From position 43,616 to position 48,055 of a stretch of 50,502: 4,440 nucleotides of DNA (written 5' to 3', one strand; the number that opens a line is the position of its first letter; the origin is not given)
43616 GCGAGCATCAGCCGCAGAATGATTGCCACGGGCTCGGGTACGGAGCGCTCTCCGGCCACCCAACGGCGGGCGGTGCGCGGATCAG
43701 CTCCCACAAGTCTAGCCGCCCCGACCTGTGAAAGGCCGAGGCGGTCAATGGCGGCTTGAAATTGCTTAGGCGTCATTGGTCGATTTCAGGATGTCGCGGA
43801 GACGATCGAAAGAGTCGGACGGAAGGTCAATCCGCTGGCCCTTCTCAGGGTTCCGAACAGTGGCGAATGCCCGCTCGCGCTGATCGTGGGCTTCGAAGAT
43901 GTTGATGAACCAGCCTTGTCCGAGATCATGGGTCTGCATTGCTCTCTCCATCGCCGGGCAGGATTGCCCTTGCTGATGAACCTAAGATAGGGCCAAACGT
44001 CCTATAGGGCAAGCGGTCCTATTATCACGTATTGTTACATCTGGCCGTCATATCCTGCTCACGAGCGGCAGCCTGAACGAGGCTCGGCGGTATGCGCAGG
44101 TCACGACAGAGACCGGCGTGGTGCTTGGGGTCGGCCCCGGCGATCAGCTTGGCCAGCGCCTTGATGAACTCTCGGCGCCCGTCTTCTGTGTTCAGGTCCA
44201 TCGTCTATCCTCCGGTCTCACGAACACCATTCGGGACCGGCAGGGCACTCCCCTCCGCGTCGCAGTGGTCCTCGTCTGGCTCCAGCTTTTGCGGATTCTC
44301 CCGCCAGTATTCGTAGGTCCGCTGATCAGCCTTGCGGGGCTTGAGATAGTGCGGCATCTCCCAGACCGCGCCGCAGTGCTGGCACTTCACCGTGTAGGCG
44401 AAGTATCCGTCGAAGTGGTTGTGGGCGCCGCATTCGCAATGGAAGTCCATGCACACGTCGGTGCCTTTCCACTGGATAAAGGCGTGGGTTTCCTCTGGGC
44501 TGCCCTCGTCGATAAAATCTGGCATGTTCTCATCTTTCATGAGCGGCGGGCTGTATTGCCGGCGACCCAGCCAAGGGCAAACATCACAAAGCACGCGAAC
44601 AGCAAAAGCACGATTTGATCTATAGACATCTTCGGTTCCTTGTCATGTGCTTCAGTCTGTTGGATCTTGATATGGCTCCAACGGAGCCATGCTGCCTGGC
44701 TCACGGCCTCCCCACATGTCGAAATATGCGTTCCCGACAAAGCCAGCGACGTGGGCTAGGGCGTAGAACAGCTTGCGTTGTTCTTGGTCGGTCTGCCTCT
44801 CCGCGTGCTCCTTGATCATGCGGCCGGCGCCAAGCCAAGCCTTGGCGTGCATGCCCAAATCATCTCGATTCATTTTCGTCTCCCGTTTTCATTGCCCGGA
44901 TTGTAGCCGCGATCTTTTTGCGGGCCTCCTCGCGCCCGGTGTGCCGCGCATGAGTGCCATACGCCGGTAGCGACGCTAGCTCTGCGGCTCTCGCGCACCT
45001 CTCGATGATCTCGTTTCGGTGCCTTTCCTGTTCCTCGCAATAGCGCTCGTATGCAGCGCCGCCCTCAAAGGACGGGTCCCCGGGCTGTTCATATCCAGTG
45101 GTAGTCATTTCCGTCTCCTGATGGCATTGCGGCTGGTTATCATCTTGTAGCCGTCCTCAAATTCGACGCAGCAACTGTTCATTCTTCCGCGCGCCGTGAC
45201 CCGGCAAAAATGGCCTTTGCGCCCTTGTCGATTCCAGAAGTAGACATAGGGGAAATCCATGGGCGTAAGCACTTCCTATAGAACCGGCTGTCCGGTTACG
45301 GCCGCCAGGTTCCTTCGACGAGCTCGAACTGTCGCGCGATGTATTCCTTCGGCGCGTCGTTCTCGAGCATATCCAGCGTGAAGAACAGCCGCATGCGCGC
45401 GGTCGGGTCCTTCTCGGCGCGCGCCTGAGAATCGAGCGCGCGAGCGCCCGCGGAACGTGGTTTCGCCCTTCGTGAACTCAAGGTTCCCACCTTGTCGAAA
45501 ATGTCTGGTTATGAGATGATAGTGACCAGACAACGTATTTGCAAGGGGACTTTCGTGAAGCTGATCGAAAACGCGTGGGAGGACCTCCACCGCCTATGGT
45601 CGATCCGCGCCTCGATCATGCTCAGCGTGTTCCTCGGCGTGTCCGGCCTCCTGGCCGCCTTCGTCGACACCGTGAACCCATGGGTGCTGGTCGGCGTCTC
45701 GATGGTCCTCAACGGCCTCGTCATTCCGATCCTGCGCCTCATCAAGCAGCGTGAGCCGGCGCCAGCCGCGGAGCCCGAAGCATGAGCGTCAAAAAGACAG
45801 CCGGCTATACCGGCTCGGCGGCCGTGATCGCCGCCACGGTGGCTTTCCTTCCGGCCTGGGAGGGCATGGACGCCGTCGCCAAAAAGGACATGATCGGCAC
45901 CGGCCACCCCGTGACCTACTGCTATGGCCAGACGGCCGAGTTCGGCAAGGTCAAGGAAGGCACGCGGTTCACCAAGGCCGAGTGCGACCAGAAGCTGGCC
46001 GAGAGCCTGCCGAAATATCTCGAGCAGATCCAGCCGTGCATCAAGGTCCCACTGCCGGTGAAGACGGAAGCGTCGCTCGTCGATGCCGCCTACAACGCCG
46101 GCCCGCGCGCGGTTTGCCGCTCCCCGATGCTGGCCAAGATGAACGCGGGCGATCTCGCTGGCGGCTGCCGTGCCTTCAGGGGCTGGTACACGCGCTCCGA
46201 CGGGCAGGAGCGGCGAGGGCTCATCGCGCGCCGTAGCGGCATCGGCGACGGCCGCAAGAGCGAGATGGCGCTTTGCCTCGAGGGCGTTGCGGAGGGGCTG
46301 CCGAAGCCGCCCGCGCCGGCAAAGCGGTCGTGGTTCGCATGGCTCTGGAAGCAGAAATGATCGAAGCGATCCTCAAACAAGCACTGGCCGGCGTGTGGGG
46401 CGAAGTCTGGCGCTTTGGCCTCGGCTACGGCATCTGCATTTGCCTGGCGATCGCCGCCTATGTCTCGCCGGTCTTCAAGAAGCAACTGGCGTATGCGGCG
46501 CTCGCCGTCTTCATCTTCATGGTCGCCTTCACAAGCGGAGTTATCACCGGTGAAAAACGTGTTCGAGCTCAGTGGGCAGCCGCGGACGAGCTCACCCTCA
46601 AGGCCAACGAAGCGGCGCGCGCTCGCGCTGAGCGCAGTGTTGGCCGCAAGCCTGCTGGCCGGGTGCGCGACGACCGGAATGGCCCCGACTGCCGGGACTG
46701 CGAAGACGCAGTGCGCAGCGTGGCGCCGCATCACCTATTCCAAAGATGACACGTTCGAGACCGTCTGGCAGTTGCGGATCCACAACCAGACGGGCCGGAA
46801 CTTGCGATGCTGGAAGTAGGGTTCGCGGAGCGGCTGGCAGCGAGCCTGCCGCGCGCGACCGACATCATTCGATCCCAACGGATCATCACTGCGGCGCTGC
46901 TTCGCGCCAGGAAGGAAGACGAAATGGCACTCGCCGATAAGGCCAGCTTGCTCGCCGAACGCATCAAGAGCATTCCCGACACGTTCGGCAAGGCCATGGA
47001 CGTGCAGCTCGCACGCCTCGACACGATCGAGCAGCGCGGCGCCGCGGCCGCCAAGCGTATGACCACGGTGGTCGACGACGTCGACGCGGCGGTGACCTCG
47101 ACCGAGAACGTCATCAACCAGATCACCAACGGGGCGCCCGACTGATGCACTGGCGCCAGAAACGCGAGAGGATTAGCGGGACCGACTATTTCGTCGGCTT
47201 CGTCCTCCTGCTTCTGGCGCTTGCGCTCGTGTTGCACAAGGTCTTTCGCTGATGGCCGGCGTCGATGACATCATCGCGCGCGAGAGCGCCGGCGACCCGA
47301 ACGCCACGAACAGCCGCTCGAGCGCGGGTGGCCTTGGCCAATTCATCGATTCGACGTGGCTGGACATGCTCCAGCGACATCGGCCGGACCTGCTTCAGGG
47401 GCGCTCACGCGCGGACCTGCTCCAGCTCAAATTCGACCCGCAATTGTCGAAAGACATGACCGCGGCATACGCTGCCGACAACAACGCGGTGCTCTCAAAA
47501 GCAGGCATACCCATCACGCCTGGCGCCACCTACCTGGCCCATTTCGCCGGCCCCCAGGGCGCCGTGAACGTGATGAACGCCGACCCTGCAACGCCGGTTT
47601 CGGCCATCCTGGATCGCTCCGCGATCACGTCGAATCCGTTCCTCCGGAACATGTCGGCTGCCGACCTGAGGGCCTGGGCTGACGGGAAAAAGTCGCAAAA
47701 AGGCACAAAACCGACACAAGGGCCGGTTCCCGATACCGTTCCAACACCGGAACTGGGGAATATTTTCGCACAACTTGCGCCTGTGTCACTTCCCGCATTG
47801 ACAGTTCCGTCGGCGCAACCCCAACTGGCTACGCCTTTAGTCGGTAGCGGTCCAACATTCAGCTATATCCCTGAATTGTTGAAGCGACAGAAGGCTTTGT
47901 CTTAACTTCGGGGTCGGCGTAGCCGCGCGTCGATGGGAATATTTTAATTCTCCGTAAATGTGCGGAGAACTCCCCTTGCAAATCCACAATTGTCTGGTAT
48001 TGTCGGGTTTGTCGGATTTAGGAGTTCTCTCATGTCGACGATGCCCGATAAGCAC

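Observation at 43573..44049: Small ORF plus HTH operon behind tandem palindromic operators: anti-CRISPR/Aca-like (or toxin-antitoxin-like) architecture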

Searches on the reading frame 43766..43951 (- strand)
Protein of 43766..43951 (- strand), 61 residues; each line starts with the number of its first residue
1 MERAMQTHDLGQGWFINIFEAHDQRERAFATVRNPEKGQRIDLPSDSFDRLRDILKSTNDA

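Call 3: search_protein_families(library=pfam, proteins=[window:43766-43951:-], max_evalue=1)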
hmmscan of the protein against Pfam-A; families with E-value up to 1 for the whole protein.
window:43766-43951:- (61 aa): 0 families

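Call 4: search_protein_families(library=phrogs, proteins=[window:43766-43951:-], max_evalue=0.1)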
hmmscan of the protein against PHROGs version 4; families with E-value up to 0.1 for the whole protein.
window:43766-43951:- (61 aa): 0 families

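Call 26: find_homologous_proteins(query=window:43769-43939:-, max_evalue=0.01)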
Query seq(57 aa) (57 aa): 4 proteins with E <= 0.01 among 4 candidates.
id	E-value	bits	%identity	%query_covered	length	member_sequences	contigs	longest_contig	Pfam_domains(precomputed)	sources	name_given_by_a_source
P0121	2.0e-31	123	100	100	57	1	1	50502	-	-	-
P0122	1.6e-10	58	63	89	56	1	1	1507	-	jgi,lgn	jgi:hypothetical protein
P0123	1.3e-4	39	53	93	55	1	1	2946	-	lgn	-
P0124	2.2e-4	39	53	86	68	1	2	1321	-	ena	-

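Call 27: search_solved_structures(query=window:43769-43939:-, max_evalue=10)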
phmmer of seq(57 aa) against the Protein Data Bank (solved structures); distinct sequences matched with E-value up to 10: 7.
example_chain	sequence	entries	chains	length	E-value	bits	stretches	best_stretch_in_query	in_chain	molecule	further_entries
8hd5_A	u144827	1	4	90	0.047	17.2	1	15-44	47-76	DNA-binding protein HU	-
4qjn_A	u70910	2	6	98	0.057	16.9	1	15-44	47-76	DNA-binding protein HU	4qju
1hue_A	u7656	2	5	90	0.81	13.3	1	16-44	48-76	HU PROTEIN | PROTEIN HU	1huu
2iwb_A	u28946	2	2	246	0.85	13.3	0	12-38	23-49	METHICILLIN RESISTANCE MECR1 PROTEIN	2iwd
2iwc_A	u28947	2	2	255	0.89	13.2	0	12-38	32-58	METHICILLIN RESISTANCE MECR1 PROTEIN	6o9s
4pt4_A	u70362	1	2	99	1.4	12.6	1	9-44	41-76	DNA-binding protein HU homolog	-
3rhi_A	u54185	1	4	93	1.5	12.5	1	15-42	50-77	DNA-binding protein HU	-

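Call 28: find_encoding_contigs(protein=P0123, flank=3000, max_places=3)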
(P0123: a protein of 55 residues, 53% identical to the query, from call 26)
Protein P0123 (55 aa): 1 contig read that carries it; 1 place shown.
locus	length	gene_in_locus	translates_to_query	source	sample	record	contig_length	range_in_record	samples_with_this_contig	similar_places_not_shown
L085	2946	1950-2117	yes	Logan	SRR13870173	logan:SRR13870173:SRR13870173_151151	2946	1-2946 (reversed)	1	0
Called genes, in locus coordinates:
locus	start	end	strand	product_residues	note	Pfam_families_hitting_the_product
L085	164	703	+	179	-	PF01381:HTH_3, PF13560:HTH_31 (weak), PF00717:Peptidase_S24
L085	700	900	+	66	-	-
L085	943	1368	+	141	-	PF02452:PemK_toxin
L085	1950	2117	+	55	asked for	-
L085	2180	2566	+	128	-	-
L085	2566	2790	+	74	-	-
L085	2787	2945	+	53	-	?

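Call 29: find_encoding_contigs(protein=P0122, flank=3000, max_places=3)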
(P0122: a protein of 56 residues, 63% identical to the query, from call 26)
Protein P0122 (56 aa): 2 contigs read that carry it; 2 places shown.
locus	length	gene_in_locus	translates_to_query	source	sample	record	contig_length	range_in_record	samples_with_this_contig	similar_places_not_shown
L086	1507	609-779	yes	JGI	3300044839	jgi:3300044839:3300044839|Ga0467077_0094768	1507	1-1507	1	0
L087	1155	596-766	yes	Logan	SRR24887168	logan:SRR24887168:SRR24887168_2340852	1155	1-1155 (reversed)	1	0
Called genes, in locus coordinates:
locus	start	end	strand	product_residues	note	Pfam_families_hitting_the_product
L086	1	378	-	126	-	?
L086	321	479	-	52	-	-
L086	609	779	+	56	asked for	-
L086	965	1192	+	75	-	-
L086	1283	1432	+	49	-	-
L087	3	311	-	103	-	?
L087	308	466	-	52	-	-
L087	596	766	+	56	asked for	-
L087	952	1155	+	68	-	?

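Call 30: find_encoding_contigs(protein=P0124, flank=3000, max_places=3)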
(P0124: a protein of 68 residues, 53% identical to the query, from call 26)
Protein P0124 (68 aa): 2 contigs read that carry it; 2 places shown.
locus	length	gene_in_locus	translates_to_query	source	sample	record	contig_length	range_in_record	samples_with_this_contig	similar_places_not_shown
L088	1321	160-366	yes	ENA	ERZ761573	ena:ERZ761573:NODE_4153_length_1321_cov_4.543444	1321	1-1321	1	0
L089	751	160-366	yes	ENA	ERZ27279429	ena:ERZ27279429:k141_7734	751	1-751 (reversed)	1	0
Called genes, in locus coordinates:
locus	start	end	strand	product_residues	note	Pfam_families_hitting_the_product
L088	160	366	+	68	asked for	-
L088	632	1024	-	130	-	-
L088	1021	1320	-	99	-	?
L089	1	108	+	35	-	?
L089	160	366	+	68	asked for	-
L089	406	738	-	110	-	-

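Call 37: search_protein_families(library=pfam, alignment_id=A2, max_evalue=0.01)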
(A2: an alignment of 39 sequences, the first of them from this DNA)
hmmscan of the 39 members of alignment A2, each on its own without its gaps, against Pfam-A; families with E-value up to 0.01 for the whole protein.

A. member 1, seq(57 aa): 0 families

B. families by the number of members that match (of 39 scanned): 3 families
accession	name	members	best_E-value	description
PF01541.30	GIY-YIG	1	0.00011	GIY-YIG catalytic domain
PF20815.3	GIY_YIG_2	1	0.0006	GIY-YIG catalytic domain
PF16277.11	DUF4926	1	0.0059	Domain of unknown function (DUF4926)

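Call 38: search_protein_families(library=phrogs, alignment_id=A2, max_evalue=0.001)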
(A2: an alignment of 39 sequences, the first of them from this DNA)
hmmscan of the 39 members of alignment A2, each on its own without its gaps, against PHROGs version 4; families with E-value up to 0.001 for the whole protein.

A. member 1, seq(57 aa): 0 families

B. families by the number of members that match (of 39 scanned): 11 families
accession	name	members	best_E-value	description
phrog_16880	-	1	4.3e-16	endonuclease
phrog_3312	-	1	2.5e-15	endonuclease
phrog_27490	-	1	1.7e-10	-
phrog_37598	-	1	9.8e-08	-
phrog_32167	-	1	2e-07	-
phrog_4095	-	1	3.8e-07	-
phrog_20712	-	1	6.9e-06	-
phrog_4046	-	1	1.9e-05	-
phrog_35839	-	1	3.6e-05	-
phrog_9830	-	1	0.00017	-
phrog_8027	-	1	0.0002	-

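Call 53: predict_structure(alignment_id=A3)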
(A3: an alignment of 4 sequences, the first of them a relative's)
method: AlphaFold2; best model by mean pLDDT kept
length: 57 residues; sequences in the alignment: 4
mean_pLDDT: 80.1   pTM: 0.54
mean pLDDT of the five models: 80.1, 80.1, 79.5, 77.9, 77.7
residues with pLDDT >= 90: 5; 70-90: 43; 50-70: 8; < 50: 1
segments of 3 or more residues with pLDDT < 50: none
pLDDT, mean of each block of 10 residues (from residue 1): 85 78 81 88 80 65
secondary structure, 60 per line:
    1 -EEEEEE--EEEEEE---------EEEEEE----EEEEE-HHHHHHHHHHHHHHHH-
elements in order: E2-7 E10-15 E25-30 E35-39 H41-56

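Call 56: fold_search(model_id=the predicted structure, library=pdb)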
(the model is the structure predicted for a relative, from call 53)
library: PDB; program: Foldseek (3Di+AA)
matches with E <= 10: 315; with E <= 0.001: 0
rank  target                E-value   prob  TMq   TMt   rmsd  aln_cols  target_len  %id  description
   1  6k0b_G                8.2e-01  0.20  0.33  0.18   9.3        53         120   17  cryo-EM structure of archaeal Ribonuclease P with mature tRNA (released 2019-06-19)
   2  5fgo_D                8.8e-01  0.30  0.44  0.39   5.2        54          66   13  Crystal structure of D. melanogaster Pur-alpha repeat III. (released 2016-01-20)
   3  1wch                  1.0e+00  0.69  0.49  0.11   3.2        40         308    5  Crystal structure of PTPL1 human tyrosine phosphatase mutated in colorectal cancer - evidence for a second phosphotyrosi (released 2004-12-14)
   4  7d8k_MODEL_1_A        1.1e+00  0.35  0.41  0.36   6.4        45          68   13  Solution structure of the methyl-CpG binding domain of MBD6 from Arabidopsis thaliana (released 2021-10-20)
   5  2woz                  1.1e+00  0.23  0.36  0.09   3.3        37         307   19  The novel beta-propeller of the BTB-Kelch protein Krp1 provides the binding site for Lasp-1 that is necessary for pseudo (released 2009-09-01)
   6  3n8b_B                1.1e+00  0.12  0.33  0.28   6.1        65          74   15  Crystal Structure of Borrelia burgdorferi Pur-alpha (released 2010-10-06)
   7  5lxz                  1.2e+00  0.60  0.46  0.05   2.1        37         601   16  W288A mutant of GlxA from Streptomyces lividans: Cu-bound form (released 2017-07-26)
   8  2fug_7                1.2e+00  0.25  0.40  0.20   8.2        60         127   12  Crystal structure of the hydrophilic domain of respiratory complex I from Thermus thermophilus (released 2006-02-14)
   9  6lay_A                1.2e+00  0.23  0.38  0.26   5.7        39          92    8  Domain-swapped dimer structure of a Single-chain Monellin loop1-delta4-QVVAG mutant (released 2021-05-19)
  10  9ueq_A                1.3e+00  0.08  0.27  0.04   6.4        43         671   16  Cryo-EM structure of the CT-PT-BCCP domain of pyruvate carboxylase from Mycobacterium tuberculosis (released 2025-05-14)
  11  5lqi_A                1.5e+00  0.51  0.45  0.05   2.1        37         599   16  W288A mutant of GlxA from Streptomyces lividans: apo form (released 2017-08-30)
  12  1lar_B                1.5e+00  0.41  0.44  0.06   3.6        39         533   10  CRYSTAL STRUCTURE OF THE TANDEM PHOSPHATASE DOMAINS OF RPTP LAR (released 2000-04-25)
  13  6kip_A                1.5e+00  0.25  0.46  0.11  10.7        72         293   10  Crystal structure of PTPRD phosphatase domain in complex with Liprin-alpha3 tandem SAM domains (released 2020-02-12)
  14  6zz4_A                1.6e+00  0.41  0.46  0.11   3.7        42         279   12  Crystal structure of the PTPN2 C216G mutant (released 2021-08-18)
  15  4v67_AX               1.7e+00  0.21  0.44  0.09  10.5        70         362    8  Crystal structure of a translation termination complex formed with release factor RF2. (released 2014-07-09)
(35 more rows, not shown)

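Call 62: search_protein_families(library=ncbifam, proteins=[window:43769-43939:-], max_evalue=0.1)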
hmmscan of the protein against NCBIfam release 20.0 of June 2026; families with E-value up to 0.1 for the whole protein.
seq(57 aa): 0 families

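Call 93: search_protein_families(library=padloc, alignment_id=A2, max_evalue=0.001)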
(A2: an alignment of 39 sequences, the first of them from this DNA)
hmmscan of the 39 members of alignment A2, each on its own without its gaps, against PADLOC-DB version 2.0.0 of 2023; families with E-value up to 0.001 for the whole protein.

A. member 1, seq(57 aa): 0 families

B. families by the number of members that match (of 39 scanned): 0 families

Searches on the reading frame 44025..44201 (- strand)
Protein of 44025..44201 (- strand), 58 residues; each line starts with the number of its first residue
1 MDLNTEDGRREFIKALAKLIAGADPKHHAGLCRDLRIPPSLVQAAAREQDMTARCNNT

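Call 3: search_protein_families(library=pfam, proteins=[window:44025-44201:-], max_evalue=1)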
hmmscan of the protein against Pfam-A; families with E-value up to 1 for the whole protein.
window:44025-44201:- (58 aa): 1 family
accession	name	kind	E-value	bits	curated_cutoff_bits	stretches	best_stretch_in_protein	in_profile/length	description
PF10410.14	DnaB_bind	-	0.0022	18.6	20.6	1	2-22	13-33/56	DnaB-helicase binding domain of primase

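Call 4: search_protein_families(library=phrogs, proteins=[window:44025-44201:-], max_evalue=0.1)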
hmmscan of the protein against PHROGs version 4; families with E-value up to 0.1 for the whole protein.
window:44025-44201:- (58 aa): 0 families

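Call 62: search_protein_families(library=ncbifam, proteins=[window:44025-44201:-], max_evalue=0.1)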
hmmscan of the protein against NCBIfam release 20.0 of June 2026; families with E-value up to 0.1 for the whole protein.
window:44025-44201:- (58 aa): 0 families

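Call 94: search_protein_families(library=padloc, proteins=[window:44025-44201:-], max_evalue=0.01)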
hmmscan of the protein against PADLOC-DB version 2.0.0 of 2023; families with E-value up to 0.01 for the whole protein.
window:44025-44201:- (58 aa): 0 families

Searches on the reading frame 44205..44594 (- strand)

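Call 3: search_protein_families(library=pfam, proteins=[window:44205-44594:-], max_evalue=1)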
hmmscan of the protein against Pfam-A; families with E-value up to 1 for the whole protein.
window:44205-44594:- (129 aa): 2 families
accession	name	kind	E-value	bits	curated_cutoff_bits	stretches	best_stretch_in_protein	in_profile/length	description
PF14354.12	Lar_restr_allev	-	0.099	13.3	28.6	1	52-97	8-54/58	Restriction alleviation protein Lar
PF24463.1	DUF7577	-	0.19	11.8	28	1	68-76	2-10/27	Domain of unknown function (DUF7577)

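Call 4: search_protein_families(library=phrogs, proteins=[window:44205-44594:-], max_evalue=0.1)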
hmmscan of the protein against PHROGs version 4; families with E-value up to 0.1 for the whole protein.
window:44205-44594:- (129 aa): 0 families

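Call 62: search_protein_families(library=ncbifam, proteins=[window:44205-44594:-], max_evalue=0.1)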
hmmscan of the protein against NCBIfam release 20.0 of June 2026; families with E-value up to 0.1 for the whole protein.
window:44205-44594:- (129 aa): 0 families

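Call 94: search_protein_families(library=padloc, proteins=[window:44205-44594:-], max_evalue=0.01)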
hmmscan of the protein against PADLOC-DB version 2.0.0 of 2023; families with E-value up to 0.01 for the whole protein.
window:44205-44594:- (129 aa): 0 families

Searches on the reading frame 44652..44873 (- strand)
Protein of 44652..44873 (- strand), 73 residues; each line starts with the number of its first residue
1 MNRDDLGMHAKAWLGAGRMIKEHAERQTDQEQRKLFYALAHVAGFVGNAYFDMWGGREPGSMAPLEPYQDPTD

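Call 3: search_protein_families(library=pfam, proteins=[window:44652-44873:-], max_evalue=1)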
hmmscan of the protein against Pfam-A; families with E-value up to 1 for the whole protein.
window:44652-44873:- (73 aa): 1 family
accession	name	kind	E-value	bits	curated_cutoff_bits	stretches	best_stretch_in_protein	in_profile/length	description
PF05978.22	UNC-93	-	0.23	11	22.9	1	10-51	75-116/379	Ion channel regulatory protein UNC-93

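Call 4: search_protein_families(library=phrogs, proteins=[window:44652-44873:-], max_evalue=0.1)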
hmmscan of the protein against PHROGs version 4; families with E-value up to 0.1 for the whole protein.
window:44652-44873:- (73 aa): 0 families

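Call 62: search_protein_families(library=ncbifam, proteins=[window:44652-44873:-], max_evalue=0.1)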
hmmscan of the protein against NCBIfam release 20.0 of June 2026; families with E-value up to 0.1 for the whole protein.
window:44652-44873:- (73 aa): 0 families

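Call 94: search_protein_families(library=padloc, proteins=[window:44652-44873:-], max_evalue=0.01)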
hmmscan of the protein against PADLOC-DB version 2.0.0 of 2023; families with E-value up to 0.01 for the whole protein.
window:44652-44873:- (73 aa): 0 families

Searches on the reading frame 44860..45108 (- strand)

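Call 3: search_protein_families(library=pfam, proteins=[window:44860-45108:-], max_evalue=1)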
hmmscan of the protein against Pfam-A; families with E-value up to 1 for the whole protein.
window:44860-45108:- (82 aa): 1 family
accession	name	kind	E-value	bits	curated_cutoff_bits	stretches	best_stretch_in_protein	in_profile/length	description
PF04740.18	LXG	-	0.01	16.2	26.5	1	19-80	107-168/202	LXG domain of WXG superfamily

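Call 4: search_protein_families(library=phrogs, proteins=[window:44860-45108:-], max_evalue=0.1)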
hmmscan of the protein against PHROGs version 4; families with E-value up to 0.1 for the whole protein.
window:44860-45108:- (82 aa): 0 families

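Call 62: search_protein_families(library=ncbifam, proteins=[window:44860-45108:-], max_evalue=0.1)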
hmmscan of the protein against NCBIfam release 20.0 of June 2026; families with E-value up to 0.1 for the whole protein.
window:44860-45108:- (82 aa): 0 families

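Call 94: search_protein_families(library=padloc, proteins=[window:44860-45108:-], max_evalue=0.01)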
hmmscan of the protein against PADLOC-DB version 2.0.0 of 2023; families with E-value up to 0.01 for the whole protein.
window:44860-45108:- (82 aa): 0 families

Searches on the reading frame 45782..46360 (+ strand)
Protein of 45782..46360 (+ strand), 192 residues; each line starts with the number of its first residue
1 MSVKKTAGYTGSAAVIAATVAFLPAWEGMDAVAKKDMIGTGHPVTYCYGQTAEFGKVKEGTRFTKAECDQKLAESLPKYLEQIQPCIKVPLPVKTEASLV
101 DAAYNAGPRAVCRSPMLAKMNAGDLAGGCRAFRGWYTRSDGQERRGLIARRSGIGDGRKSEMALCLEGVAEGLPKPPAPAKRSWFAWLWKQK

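Call 80: search_protein_families(library=pfam, proteins=[window:45782-46360:+], max_evalue=0.001)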
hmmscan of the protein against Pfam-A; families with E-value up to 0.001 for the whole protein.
window:45782-46360:+ (192 aa): 1 family
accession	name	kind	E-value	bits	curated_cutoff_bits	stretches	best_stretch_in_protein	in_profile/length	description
PF00959.24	Phage_lysozyme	-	4.7e-25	88.8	22.3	1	25-152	2-123/125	Phage lysozyme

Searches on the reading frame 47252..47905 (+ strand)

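Call 80: search_protein_families(library=pfam, proteins=[window:47252-47905:+], max_evalue=0.001)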
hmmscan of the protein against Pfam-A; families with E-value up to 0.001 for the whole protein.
window:47252-47905:+ (217 aa): 1 family
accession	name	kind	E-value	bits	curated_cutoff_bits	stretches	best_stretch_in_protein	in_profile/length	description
PF01464.25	SLT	-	0.00072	19.5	21.3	0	7-78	20-80/117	Transglycosylase SLT domain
